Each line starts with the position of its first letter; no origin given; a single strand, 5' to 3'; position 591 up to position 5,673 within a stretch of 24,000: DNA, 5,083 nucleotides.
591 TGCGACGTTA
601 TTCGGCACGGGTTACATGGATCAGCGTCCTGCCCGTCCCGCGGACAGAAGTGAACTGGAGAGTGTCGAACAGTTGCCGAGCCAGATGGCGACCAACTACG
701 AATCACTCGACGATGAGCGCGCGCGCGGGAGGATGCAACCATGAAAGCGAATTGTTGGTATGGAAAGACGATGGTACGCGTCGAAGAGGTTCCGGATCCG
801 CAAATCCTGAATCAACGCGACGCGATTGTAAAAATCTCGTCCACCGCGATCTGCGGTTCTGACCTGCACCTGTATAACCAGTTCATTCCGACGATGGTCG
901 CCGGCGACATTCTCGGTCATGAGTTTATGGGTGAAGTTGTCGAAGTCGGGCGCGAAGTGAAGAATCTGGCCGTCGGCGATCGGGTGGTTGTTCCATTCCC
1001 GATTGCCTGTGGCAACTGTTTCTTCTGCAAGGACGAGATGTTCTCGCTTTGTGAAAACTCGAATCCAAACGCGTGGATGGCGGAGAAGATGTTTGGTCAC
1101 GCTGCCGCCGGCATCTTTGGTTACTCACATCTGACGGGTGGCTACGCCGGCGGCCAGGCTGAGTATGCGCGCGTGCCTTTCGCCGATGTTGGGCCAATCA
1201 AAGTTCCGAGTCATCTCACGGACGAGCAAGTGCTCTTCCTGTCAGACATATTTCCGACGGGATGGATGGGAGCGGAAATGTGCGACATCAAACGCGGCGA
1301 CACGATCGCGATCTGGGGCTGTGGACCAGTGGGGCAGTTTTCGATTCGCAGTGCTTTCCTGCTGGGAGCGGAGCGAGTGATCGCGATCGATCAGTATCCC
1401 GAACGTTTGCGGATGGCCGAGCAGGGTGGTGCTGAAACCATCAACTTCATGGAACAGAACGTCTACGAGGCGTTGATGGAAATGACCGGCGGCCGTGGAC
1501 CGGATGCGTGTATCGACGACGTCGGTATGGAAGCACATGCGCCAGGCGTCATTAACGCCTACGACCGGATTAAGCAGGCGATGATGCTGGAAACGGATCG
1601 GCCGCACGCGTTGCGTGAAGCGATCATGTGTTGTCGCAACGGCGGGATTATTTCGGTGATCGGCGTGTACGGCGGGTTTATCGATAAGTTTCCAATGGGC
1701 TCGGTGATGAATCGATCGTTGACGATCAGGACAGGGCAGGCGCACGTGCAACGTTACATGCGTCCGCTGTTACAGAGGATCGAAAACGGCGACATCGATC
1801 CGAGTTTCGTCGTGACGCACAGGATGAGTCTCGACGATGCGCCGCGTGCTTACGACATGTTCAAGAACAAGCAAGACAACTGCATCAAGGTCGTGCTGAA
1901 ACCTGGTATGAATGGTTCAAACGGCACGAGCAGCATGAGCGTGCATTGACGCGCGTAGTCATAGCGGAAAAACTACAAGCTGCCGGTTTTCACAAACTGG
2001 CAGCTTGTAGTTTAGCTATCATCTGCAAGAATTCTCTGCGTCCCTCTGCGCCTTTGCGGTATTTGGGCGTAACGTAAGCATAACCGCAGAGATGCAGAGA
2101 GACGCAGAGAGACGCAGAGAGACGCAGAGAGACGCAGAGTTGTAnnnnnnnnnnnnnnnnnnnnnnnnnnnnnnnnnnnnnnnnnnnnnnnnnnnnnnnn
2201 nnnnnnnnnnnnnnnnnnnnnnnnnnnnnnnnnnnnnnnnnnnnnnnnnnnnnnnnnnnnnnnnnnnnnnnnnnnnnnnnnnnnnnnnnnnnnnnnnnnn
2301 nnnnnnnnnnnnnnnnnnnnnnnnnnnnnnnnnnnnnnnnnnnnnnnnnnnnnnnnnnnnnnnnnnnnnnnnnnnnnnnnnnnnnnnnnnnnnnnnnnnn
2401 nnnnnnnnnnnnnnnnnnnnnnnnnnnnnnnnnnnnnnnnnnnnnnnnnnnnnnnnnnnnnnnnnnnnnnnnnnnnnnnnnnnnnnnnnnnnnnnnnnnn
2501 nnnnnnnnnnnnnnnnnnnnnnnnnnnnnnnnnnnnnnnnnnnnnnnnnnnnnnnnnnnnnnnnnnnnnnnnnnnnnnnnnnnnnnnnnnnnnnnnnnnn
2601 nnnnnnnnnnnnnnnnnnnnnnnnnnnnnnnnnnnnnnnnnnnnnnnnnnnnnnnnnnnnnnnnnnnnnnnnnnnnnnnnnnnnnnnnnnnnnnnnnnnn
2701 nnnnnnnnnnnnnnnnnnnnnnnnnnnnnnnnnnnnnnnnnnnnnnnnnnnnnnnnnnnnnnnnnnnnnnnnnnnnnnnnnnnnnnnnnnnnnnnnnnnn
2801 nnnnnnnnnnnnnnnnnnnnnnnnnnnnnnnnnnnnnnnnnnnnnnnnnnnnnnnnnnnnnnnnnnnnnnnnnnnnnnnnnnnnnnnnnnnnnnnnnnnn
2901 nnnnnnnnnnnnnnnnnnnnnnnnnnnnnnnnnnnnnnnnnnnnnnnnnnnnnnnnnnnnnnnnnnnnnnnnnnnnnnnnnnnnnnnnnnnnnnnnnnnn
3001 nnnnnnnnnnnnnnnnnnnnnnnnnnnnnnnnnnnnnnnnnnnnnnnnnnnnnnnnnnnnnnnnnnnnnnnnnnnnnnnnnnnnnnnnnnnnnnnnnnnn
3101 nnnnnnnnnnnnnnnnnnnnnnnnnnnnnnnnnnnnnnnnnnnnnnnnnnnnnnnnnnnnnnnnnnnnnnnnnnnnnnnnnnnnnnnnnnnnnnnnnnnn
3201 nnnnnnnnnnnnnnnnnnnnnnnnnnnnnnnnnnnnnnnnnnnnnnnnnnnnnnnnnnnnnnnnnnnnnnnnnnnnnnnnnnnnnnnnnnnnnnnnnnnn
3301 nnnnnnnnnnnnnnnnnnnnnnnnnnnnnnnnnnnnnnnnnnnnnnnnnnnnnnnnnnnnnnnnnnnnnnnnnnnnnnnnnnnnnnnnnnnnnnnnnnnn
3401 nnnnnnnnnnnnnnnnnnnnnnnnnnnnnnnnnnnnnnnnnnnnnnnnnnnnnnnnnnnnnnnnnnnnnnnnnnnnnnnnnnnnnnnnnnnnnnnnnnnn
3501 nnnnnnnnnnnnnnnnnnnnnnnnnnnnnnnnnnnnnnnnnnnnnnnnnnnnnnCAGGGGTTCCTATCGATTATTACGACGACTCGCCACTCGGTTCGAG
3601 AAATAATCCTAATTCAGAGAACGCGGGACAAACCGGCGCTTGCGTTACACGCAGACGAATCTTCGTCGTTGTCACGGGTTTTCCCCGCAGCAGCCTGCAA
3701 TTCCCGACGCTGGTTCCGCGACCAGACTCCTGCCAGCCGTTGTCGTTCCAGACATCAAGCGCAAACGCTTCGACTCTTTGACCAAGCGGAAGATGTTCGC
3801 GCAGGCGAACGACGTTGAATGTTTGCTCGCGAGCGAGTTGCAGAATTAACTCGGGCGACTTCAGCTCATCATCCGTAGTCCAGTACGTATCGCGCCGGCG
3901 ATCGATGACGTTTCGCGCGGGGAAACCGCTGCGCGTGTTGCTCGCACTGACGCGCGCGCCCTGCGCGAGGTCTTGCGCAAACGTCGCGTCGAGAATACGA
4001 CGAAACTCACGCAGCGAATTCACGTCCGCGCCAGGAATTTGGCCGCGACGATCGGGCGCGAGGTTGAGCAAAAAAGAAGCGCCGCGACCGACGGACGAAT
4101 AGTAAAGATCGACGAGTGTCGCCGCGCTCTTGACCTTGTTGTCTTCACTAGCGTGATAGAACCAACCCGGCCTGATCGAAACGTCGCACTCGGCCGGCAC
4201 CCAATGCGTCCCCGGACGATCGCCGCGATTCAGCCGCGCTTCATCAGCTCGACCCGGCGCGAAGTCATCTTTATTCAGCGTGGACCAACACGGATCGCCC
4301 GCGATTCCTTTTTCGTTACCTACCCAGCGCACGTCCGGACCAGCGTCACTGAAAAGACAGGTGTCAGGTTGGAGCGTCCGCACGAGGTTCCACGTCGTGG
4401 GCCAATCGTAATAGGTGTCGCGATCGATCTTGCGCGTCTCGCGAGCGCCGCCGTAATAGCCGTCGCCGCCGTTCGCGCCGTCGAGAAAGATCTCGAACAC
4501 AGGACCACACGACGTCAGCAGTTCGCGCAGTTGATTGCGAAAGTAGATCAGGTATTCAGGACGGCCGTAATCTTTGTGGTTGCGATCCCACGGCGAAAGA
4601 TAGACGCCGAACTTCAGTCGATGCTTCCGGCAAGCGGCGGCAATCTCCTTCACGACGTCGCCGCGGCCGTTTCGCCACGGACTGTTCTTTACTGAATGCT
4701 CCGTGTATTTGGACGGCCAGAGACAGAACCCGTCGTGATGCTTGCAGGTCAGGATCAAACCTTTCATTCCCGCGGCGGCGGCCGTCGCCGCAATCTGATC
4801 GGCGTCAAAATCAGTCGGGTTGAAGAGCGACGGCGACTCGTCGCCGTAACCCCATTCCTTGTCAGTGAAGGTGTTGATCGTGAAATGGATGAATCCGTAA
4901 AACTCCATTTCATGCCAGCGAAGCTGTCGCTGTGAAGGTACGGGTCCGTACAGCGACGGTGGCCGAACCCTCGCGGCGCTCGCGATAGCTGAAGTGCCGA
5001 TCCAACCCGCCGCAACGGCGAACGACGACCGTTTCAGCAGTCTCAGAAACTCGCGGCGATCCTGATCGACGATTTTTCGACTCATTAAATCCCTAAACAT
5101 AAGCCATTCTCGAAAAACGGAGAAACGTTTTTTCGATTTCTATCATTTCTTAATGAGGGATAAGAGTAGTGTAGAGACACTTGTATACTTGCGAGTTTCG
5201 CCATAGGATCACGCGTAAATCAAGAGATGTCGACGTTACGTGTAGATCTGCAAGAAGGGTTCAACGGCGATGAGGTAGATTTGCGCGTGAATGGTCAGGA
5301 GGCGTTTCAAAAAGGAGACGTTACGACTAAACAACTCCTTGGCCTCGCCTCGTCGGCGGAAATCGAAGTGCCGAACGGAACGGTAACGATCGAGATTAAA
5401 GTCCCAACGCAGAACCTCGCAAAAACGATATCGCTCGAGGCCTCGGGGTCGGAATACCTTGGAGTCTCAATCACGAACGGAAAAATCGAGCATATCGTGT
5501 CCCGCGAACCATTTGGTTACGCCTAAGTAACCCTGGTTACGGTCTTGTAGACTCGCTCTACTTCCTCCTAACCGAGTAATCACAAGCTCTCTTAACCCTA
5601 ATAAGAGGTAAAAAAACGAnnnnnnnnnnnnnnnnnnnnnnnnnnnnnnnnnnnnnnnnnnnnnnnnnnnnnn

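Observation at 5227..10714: Candidate undescribed three-gene cytoplasmic module: small beta-rich protein, metzincin-like protease, and a trypsin-like protease fused to a two-HKD PLD-family domain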

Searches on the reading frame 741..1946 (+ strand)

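Call 58: search_protein_families(library=pfam, proteins=[window:741-1946:+], max_evalue=0.001)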
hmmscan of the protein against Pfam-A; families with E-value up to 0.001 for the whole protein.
window:741-1946:+ (402 aa): 2 families
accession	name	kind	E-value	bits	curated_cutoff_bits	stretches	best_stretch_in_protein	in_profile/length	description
PF08240.17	ADH_N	-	2.7e-23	82.6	23.5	1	26-153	3-102/104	Alcohol dehydrogenase GroES-like domain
PF00107.32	ADH_zinc_N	-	1.6e-15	57.6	31.8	1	196-264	1-69/129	Zinc-binding dehydrogenase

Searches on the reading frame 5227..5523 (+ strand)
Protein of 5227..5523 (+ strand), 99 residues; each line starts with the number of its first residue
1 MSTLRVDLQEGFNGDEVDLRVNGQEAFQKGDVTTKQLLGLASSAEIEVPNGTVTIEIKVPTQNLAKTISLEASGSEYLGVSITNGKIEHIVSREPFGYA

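Call 3: search_protein_families(library=pfam, proteins=[window:5227-5523:+], max_evalue=0.1)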
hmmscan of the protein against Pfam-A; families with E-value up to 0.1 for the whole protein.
window:5227-5523:+ (99 aa): 0 families

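Call 4: search_protein_families(library=padloc, proteins=[window:5227-5523:+], max_evalue=0.1)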
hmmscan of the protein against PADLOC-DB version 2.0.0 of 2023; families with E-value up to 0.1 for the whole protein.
window:5227-5523:+ (99 aa): 1 family
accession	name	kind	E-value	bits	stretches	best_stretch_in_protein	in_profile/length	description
PDLC04296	PDC-M02A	-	0.058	10.8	1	37-70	147-180/193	-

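Call 5: search_protein_families(library=ncbifam, proteins=[window:5227-5523:+], max_evalue=0.1)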
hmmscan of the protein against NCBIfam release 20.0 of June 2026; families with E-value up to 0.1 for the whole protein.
window:5227-5523:+ (99 aa): 0 families

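Call 13: find_homologous_proteins(query=window:5227-5523:+)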
Query window:5227-5523:+ (99 aa): 17 proteins with E <= 0.001 among 23 candidates.
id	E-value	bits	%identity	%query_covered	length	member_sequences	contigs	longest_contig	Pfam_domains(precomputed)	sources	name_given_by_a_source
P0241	2.3e-52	193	95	100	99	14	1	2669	-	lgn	-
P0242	1.5e-45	171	86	100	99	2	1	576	-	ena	-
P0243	1.1e-43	165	85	100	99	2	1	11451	-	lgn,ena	-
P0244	1.5e-43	164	83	100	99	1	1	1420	-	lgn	-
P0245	1.4e-39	152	77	100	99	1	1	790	-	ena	-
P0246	9.3e-39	149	74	100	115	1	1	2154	-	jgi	jgi:hypothetical protein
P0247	1.3e-37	146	72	99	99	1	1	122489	-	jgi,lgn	jgi:hypothetical protein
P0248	3.6e-37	144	73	100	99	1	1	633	-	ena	-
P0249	5.4e-37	144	71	100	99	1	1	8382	-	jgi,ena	jgi:hypothetical protein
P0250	5.8e-37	143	71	100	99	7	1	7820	-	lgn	-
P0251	6.0e-37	143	71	100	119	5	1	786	-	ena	-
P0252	3.9e-36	141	69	100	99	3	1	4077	-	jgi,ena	-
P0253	5.5e-36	140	70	100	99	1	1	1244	-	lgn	-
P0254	1.5e-35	139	69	100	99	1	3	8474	-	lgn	-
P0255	1.5e-35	139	69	100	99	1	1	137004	-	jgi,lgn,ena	jgi:hypothetical protein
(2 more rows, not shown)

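Call 72: predict_structure(alignment_id=A5)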
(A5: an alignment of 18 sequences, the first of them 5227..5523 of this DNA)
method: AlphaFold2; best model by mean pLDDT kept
length: 99 residues; sequences in the alignment: 18
mean_pLDDT: 91.3   pTM: 0.83
mean pLDDT of the five models: 91.3, 90.0, 89.0, 88.4, 86.6
residues with pLDDT >= 90: 76; 70-90: 21; 50-70: 2; < 50: 0
segments of 3 or more residues with pLDDT < 50: none
pLDDT, mean of each block of 10 residues (from residue 1): 93 96 94 86 92 96 96 86 95 79
secondary structure, 60 per line:
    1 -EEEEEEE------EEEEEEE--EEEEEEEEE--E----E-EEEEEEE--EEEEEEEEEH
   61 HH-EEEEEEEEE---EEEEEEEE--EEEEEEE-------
elements in order: E2-8 E15-21 E24-32 E42-48 E51-59 E64-72 E76-83 E86-92

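Call 75: fold_search(model_id=the predicted structure, library=pdb)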
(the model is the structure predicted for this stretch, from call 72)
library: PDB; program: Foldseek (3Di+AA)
matches with E <= 10: 1476; with E <= 0.001: 4
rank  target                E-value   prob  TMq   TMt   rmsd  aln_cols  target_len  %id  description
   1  8vkj_A                7.7e-04  1.00  0.65  0.14   3.1       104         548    8  Cryo-EM structure of human HGSNAT bound with Acetyl-CoA (released 2024-06-26)
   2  8vlu_B                7.7e-04  1.00  0.63  0.15   4.1       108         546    9  Cryo-EM structure of human HGSNAT bound with CoA (released 2024-06-26)
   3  8vly_A                8.2e-04  1.00  0.56  0.15   6.0       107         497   12  Cryo-EM structure of human HGSNAT in transition state (released 2024-06-26)
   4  8vli_B                9.7e-04  1.00  0.64  0.15   3.3       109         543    8  Cryo-EM structure of human HGSNAT bound with CoA and product analog (released 2024-06-26)
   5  8jkv_A                1.1e-03  1.00  0.58  0.15   5.7       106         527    8  membrane proteins (released 2024-05-22)
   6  8vkj_B                1.6e-03  1.00  0.66  0.15   3.7       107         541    8  Cryo-EM structure of human HGSNAT bound with Acetyl-CoA (released 2024-06-26)
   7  8vlv_B                2.1e-03  1.00  0.59  0.14   5.0       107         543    9  Cryo-EM structure of human HGSNAT in inactive state (released 2024-06-26)
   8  8vlg_A                2.7e-03  1.00  0.58  0.14   4.7        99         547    8  Cryo-EM structure of human HGSNAT bound with Acetyl-CoA and substrate analog (released 2024-06-26)
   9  9k1u_B                4.2e-03  0.98  0.35  0.41   4.4        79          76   15  crystal structure of Rtks and Ppka complex (released 2025-10-22)
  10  7pmy_A                4.4e-03  1.00  0.48  0.11   5.3        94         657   12  HsPepT2 bound to Ala-Phe in the inward facing partially occluded conformation (released 2021-10-20)
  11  4v4c_B                4.4e-03  1.00  0.43  0.20   4.3        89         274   18  Crystal Structure of Pyrogallol-Phloroglucinol Transhydroxylase from Pelobacter acidigallici (released 2014-07-09)
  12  8tu9_A                4.7e-03  1.00  0.60  0.14   5.0       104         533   12  Cryo-EM structure of HGSNAT-acetyl-CoA complex at pH 7.5 (released 2024-02-07)
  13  5a9i_A                5.5e-03  1.00  0.56  0.34   4.1       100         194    9  Crystal structure of the extracellular domain of PepT2 (released 2015-09-09)
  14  2c3x_A                6.5e-03  0.99  0.43  0.45   5.0        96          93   14  Structure of iodinated CBM25 from Bacillus halodurans amylase in complex with maltotetraose (released 2005-10-17)
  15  7nqk_A                6.9e-03  1.00  0.53  0.12   4.0       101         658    9  Cryo-EM structure of the mammalian peptide transporter PepT2 (released 2021-07-07)
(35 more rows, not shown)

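Call 84: search_protein_families(library=phrogs, proteins=[window:5227-5523:+], max_evalue=0.01)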
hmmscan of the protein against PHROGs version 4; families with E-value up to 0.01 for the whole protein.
window:5227-5523:+ (99 aa): 0 families
